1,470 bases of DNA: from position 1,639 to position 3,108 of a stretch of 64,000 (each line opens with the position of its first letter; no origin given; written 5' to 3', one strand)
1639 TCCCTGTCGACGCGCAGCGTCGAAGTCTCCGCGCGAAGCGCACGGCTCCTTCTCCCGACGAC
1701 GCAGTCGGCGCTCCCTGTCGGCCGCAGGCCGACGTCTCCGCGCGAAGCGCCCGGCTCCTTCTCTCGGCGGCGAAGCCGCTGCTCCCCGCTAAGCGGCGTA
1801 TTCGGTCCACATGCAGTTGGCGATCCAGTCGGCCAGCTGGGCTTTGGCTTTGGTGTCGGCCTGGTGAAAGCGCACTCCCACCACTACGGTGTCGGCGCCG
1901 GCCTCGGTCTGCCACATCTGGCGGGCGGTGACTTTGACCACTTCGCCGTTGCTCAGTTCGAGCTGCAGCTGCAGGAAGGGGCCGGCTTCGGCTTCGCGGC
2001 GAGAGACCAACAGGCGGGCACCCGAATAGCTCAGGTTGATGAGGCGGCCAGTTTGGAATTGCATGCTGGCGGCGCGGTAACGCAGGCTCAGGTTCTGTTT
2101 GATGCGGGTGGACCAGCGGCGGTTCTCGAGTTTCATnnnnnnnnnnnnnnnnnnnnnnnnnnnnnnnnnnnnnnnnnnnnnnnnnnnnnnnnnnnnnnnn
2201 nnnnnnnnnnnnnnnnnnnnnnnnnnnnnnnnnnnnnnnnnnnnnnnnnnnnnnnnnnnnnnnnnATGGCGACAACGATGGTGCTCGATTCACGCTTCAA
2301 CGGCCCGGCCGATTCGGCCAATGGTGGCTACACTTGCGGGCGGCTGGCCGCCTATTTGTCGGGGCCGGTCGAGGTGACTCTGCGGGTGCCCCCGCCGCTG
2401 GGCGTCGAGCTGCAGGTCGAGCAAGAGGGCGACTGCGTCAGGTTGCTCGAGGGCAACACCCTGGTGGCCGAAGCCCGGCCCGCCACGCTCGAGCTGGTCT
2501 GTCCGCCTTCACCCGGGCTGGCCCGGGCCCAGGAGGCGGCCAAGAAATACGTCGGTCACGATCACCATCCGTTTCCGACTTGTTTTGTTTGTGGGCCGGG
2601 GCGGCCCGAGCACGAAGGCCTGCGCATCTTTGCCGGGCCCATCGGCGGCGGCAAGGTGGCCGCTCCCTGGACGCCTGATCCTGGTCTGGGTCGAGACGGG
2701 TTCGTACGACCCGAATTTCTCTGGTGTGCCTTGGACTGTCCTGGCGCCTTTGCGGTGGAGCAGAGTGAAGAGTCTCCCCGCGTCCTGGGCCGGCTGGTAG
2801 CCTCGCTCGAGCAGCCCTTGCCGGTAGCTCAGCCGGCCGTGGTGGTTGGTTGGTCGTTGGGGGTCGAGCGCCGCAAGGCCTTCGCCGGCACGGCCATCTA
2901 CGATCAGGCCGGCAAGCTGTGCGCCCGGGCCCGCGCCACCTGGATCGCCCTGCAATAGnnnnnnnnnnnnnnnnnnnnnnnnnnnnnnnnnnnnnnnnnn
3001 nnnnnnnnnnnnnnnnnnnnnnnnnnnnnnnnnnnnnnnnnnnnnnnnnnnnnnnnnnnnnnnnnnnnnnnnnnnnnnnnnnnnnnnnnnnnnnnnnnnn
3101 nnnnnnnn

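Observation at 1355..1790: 84-bp unit repeated three times in tandem, followed by inverted degenerate copies, in the 5' region of a glycine-zipper gene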

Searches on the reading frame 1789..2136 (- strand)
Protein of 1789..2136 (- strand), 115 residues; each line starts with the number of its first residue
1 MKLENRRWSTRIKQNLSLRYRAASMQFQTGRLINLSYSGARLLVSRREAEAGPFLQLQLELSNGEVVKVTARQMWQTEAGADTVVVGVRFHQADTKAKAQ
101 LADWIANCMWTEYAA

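Call 13: search_protein_families(library=pfam, proteins=[window:1789-2136:-], max_evalue=0.01)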
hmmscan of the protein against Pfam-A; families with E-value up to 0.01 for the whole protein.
window:1789-2136:- (115 aa): 1 family
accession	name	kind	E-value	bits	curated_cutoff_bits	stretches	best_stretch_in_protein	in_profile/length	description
PF07238.19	PilZ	-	8e-11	42.6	22.5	1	5-106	1-101/102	PilZ domain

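Call 16: find_encoding_contigs(protein=window:1789-2136:-, flank=3000, max_places=10)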
Protein window:1789-2136:- (115 aa): 2 contigs read that carry it; 1 place shown.
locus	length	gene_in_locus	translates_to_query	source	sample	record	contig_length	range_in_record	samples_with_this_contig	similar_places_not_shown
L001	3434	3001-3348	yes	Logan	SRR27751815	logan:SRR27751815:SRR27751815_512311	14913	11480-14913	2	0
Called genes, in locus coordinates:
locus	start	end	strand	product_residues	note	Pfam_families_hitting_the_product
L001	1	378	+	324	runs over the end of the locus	PF05099:TerB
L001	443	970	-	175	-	PF01625:PMSR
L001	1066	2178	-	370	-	-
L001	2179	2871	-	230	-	-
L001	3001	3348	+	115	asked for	PF07238:PilZ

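Call 24: find_homologous_proteins(query=window:1789-2136:-, max_evalue=0.001)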
Query window:1789-2136:- (115 aa): 2 proteins with E <= 0.001 among 10 candidates.
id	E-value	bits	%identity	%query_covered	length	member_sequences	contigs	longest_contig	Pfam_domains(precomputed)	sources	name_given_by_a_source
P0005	5.9e-68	243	98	100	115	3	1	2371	PF07238.20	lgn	-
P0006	1.5e-35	139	58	96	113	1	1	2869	PF07238.20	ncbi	-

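Call 25: find_encoding_contigs(protein=P0005, flank=5000)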
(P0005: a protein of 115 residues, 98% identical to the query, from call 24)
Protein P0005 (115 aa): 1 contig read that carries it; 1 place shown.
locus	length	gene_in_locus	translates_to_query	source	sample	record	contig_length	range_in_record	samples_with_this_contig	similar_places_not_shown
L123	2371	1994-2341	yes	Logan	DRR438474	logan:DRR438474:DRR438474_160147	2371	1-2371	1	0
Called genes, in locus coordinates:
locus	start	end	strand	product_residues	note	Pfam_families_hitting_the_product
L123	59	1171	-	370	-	-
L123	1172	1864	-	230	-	-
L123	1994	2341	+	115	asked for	PF07238:PilZ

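Call 26: find_encoding_contigs(protein=P0006, flank=5000)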
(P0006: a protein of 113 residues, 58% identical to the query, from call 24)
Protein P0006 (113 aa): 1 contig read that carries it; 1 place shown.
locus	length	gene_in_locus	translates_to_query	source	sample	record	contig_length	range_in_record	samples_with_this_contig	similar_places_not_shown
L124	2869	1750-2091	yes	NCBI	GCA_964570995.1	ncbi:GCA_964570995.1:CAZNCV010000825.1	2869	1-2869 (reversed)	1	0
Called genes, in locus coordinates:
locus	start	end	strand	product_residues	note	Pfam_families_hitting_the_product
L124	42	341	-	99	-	-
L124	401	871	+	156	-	PF00571:CBS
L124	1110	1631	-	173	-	PF00571:CBS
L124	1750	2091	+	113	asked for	PF07238:PilZ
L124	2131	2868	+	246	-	?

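Call 45: search_protein_families(library=ncbifam, proteins=[window:1789-2136:-], max_evalue=1)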
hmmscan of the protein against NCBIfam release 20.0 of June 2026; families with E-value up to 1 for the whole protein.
window:1789-2136:- (115 aa): 1 family
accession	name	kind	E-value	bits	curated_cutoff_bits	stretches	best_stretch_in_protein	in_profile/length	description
TIGR02266.1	gmx_TIGR02266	paralog_domain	4.1e-07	30.1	68.7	1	11-105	1-95/96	TIGR02266 family protein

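Call 46: search_protein_families(library=padloc, proteins=[window:1789-2136:-], max_evalue=1)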
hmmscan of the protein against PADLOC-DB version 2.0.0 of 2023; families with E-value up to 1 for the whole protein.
window:1789-2136:- (115 aa): 0 families

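Call 59: list_cluster_members(proteins=[P0005, P0004, window:1789-2136:-, P0002])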
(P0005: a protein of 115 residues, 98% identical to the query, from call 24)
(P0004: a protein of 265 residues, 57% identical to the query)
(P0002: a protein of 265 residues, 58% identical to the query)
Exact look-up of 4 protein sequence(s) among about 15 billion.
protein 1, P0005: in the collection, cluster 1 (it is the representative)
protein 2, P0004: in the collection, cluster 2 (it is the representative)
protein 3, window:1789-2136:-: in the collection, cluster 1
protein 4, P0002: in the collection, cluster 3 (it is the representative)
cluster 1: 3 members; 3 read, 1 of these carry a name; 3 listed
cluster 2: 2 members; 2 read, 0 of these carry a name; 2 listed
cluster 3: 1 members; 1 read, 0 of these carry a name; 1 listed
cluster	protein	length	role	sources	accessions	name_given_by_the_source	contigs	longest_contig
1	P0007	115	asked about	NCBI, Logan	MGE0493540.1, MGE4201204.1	MAG: PilZ domain-containing protein [Vulcanimicrobiota bacterium]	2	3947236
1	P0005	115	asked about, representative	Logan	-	-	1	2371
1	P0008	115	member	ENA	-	-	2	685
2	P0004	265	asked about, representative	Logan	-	-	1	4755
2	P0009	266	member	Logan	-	-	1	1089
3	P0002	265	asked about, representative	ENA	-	-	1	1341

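Call 60: find_encoding_contigs(protein=P0008, flank=5000, max_places=10)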
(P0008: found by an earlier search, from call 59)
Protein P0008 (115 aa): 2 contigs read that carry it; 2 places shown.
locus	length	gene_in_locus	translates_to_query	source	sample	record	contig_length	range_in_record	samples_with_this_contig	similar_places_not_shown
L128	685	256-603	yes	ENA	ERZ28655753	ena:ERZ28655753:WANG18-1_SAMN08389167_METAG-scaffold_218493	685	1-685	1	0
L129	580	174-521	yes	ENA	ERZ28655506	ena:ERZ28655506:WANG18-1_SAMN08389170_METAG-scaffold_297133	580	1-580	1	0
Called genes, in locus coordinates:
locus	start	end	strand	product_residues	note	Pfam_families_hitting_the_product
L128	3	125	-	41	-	?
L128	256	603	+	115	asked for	PF07238:PilZ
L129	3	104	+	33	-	?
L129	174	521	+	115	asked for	PF07238:PilZ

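Call 64: find_encoding_contigs(protein=P0009, flank=5000)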
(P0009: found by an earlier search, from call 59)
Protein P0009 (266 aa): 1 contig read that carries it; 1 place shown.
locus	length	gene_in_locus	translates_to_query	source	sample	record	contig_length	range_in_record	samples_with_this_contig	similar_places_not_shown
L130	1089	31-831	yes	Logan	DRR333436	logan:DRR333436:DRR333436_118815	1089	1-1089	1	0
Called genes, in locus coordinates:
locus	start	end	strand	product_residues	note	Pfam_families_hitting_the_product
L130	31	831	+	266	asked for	-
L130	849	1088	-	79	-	?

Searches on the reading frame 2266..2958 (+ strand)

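Call 13: search_protein_families(library=pfam, proteins=[window:2266-2958:+], max_evalue=0.01)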
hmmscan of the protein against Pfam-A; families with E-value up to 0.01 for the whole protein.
window:2266-2958:+ (230 aa): 0 families

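Call 45: search_protein_families(library=ncbifam, proteins=[window:2266-2958:+], max_evalue=1)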
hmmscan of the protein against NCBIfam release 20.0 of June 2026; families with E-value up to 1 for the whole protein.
window:2266-2958:+ (230 aa): 0 families

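Call 46: search_protein_families(library=padloc, proteins=[window:2266-2958:+], max_evalue=1)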
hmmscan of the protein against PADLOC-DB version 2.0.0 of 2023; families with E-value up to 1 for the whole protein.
window:2266-2958:+ (230 aa): 0 families

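Call 47: search_protein_families(library=pfam, proteins=[window:2266-2958:+], max_evalue=10)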
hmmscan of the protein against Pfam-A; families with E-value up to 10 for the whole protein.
window:2266-2958:+ (230 aa): 1 family
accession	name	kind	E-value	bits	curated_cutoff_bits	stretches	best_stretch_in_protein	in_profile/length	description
PF16368.10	CEBP1_N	-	0.14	12.1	27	1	4-95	173-260/307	Cytoplasmic polyadenylation element-binding protein 1 N-terminus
